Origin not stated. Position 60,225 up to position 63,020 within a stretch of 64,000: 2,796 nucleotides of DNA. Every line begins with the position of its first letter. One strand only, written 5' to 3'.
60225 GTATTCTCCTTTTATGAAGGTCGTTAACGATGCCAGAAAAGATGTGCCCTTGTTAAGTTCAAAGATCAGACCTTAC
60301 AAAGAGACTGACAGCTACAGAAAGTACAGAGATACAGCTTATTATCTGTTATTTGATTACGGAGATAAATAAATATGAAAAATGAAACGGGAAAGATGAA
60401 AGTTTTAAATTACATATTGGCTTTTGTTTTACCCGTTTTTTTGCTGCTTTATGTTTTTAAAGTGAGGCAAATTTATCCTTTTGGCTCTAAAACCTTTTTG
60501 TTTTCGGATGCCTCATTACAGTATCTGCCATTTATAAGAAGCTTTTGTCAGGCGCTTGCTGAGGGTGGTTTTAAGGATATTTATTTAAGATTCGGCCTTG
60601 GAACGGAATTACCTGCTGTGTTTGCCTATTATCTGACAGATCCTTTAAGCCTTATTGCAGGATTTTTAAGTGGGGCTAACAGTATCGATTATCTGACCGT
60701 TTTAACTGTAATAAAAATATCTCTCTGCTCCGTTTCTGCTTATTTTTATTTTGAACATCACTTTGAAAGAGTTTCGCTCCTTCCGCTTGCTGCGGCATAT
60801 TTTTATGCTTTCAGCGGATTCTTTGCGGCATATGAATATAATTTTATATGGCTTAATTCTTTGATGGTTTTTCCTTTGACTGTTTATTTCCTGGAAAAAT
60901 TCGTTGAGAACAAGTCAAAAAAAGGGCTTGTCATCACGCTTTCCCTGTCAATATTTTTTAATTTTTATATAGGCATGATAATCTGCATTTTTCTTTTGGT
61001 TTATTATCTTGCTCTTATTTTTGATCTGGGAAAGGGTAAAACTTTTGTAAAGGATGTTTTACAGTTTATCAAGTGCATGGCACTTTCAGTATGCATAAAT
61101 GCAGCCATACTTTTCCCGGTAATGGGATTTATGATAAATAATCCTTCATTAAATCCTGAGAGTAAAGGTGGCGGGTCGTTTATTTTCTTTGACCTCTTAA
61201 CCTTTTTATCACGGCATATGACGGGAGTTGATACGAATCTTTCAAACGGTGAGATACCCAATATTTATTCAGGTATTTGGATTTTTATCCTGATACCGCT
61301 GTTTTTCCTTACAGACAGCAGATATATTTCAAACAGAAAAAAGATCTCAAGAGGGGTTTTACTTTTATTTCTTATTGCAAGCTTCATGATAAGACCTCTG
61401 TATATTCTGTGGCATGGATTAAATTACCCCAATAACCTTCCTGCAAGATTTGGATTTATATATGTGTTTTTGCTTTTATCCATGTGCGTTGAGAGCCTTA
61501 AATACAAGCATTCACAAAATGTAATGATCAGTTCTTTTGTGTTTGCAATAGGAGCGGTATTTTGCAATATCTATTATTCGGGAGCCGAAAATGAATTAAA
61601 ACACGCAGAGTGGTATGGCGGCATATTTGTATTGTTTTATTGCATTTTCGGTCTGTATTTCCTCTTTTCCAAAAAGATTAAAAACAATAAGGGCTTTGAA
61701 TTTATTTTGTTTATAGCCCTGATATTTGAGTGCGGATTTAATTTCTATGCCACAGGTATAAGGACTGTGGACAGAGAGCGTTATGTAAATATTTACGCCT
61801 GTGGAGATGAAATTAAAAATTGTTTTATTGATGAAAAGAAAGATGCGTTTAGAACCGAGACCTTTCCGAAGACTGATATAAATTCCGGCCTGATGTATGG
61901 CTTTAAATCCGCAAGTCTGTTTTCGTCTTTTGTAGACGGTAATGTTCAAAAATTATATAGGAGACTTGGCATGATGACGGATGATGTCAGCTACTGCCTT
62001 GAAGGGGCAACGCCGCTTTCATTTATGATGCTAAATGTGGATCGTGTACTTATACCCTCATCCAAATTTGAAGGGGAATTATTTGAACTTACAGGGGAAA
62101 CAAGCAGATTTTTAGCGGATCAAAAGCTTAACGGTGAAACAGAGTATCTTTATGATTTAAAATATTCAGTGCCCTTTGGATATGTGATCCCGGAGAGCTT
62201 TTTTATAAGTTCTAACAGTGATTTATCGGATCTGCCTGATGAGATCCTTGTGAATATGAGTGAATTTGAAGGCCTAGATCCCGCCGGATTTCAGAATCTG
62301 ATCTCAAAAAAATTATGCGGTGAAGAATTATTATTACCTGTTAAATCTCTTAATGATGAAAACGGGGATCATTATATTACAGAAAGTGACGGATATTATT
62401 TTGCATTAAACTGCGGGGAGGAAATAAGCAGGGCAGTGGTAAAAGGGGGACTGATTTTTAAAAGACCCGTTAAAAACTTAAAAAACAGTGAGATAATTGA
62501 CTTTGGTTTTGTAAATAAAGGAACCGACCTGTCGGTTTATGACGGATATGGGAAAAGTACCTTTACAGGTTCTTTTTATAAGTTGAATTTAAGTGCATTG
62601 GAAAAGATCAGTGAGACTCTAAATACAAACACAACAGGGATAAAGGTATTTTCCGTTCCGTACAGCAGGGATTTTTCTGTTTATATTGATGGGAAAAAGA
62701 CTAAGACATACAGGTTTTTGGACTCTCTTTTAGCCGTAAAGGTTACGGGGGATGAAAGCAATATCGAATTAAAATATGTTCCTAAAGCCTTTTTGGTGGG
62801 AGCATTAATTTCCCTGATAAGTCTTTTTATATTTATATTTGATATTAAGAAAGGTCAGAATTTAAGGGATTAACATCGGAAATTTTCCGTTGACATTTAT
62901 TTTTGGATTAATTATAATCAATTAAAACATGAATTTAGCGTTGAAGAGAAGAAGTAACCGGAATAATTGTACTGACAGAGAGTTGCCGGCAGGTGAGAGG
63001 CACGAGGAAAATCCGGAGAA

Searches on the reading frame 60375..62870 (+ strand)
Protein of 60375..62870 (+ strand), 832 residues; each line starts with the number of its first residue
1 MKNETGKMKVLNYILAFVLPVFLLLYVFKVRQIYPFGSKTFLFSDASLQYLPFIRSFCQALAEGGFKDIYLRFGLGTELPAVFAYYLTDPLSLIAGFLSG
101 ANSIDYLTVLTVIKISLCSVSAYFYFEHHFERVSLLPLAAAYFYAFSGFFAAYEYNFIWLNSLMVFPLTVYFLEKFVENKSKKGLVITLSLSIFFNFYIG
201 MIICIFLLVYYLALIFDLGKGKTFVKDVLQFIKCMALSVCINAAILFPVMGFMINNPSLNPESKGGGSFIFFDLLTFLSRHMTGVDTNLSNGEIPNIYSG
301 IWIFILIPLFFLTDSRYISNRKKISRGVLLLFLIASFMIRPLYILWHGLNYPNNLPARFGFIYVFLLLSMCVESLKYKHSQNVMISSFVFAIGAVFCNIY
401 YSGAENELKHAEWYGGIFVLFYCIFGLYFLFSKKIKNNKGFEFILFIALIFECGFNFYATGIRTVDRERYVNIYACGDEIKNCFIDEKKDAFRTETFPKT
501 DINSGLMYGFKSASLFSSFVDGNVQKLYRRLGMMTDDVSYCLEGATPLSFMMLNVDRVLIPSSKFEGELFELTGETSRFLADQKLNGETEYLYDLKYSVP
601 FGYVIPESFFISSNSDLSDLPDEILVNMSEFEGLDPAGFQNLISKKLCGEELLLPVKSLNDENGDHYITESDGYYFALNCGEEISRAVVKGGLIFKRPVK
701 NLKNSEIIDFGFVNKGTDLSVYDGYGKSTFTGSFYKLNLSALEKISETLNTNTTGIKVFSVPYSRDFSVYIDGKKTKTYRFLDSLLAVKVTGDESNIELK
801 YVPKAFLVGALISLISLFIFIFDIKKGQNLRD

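Call 69: find_encoding_contigs(protein=window:60375-62870:+, flank=10000, max_places=1)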
Protein window:60375-62870:+ (832 aa): no gene with exactly this product is on record in the collection.
